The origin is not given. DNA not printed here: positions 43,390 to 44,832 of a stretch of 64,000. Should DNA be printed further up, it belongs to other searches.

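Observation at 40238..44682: Glycosyltransferase (SenB-like?), ArsR-rhodanese, desaturase, rhodanese, SemiSWEET and GH84 cluster: possible thio-/seleno-sugar metabolism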

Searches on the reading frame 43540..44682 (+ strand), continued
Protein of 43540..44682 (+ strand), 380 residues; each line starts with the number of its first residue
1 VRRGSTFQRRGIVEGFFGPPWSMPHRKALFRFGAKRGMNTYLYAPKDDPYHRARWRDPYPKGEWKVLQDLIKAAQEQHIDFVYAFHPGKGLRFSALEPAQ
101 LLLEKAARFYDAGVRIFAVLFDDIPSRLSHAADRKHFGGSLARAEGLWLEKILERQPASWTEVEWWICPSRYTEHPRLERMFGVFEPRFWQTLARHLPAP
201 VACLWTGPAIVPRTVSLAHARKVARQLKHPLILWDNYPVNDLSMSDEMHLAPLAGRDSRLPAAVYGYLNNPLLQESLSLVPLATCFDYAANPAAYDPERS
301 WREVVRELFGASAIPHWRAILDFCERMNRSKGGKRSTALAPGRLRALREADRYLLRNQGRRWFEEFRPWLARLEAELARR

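Call 56: search_dna_similar(query=window:43540-44682:+, collection=plasmids, mode=protein, max_evalue=1e-20, max_rows=15)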
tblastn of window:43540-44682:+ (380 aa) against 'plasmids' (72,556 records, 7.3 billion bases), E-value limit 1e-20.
Records with a match: 88; places in all: 89; records where one place covers at least 80% of the query: 82.
Best place of each record, by identity: <60% 88.
By first word of the organism name: Enterococcus 67; Streptomyces 6; Deinococcus 3; Hymenobacter 2; Novosphingobium 2; Nonomuraea 1; Asticcacaulis 1; Sphingomonas 1; Arthrobacter 1; Phocaeicola 1; and 3 more.
By predicted mobility (MOB-suite, as given by PLSDB): non-mobilizable 48; conjugative 36; mobilizable 4.
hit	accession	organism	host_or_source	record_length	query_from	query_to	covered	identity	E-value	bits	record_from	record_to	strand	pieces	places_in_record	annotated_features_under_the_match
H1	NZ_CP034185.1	Deinococcus psychrotolerans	whole organism,R2A medium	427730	6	379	98%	34.0%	2e-44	171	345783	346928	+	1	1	beta-N-acetylglucosaminidase domain-containing protein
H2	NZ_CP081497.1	Streptomyces sp. BHT-5-2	whole organism,plant soil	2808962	10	370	95%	33.9%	1e-44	172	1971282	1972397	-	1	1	none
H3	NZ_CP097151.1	Deinococcus sp. QL22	-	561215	8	329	85%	35.2%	4e-43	167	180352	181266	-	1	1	beta-N-acetylglucosaminidase domain-containing protein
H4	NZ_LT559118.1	Nonomuraea gerenzanensis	-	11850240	10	314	80%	37.1%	4e-49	185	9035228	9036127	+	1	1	none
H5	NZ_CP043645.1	Hymenobacter sp. NBH84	pure culture,soil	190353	10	366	94%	31.6%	3e-38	153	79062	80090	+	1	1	beta-N-acetylglucosaminidase domain-containing protein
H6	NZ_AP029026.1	Asticcacaulis sp. DW145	-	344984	10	313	80%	36.2%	3e-45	173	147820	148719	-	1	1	beta-N-acetylglucosaminidase domain-containing protein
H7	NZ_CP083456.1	Deinococcus taeanensis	whole organism,coastal dune soil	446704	9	297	76%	37.5%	2e-44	171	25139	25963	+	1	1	beta-N-acetylglucosaminidase domain-containing protein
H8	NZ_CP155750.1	Sphingomonas parapaucimobilis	Chinese cabbage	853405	10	313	80%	35.0%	1e-47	181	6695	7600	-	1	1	beta-N-acetylglucosaminidase domain-containing protein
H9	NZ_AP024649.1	Arthrobacter sp. StoSoilB13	-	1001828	7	341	88%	31.7%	3e-45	173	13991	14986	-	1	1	none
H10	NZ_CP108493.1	Streptomyces sp. NBC_01243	-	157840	10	328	84%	33.2%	2e-42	165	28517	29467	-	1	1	beta-N-acetylglucosaminidase domain-containing protein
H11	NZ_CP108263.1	Streptomyces sp. NBC_00053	-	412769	10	328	84%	33.2%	2e-42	165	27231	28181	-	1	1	beta-N-acetylglucosaminidase domain-containing protein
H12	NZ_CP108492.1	Streptomyces sp. NBC_01243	-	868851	10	328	84%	33.2%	2e-42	165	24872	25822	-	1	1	beta-N-acetylglucosaminidase domain-containing protein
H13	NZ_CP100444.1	Streptomyces rimosus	pure culture,OTC cluster deletion ...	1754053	10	312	80%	34.5%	1e-44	172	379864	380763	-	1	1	record has no annotation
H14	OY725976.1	Phocaeicola massiliensis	-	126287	10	313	80%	32.7%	7e-47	178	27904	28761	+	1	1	none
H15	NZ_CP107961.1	Streptomyces sp. NBC_00376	-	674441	10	311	79%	32.4%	8e-41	160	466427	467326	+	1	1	beta-N-acetylglucosaminidase domain-containing protein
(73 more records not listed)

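Call 63: find_related_loci(query=A2, collection=viral_contigs, flank=10000)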
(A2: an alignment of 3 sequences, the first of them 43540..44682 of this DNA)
Query A2 (380 aa) in viral_contigs; peptide patterns used: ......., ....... (x = any residue, [..] = any of these).
53 stretches matched a pattern, but none encodes a relative of the query by tblastn (E <= 1e-3).
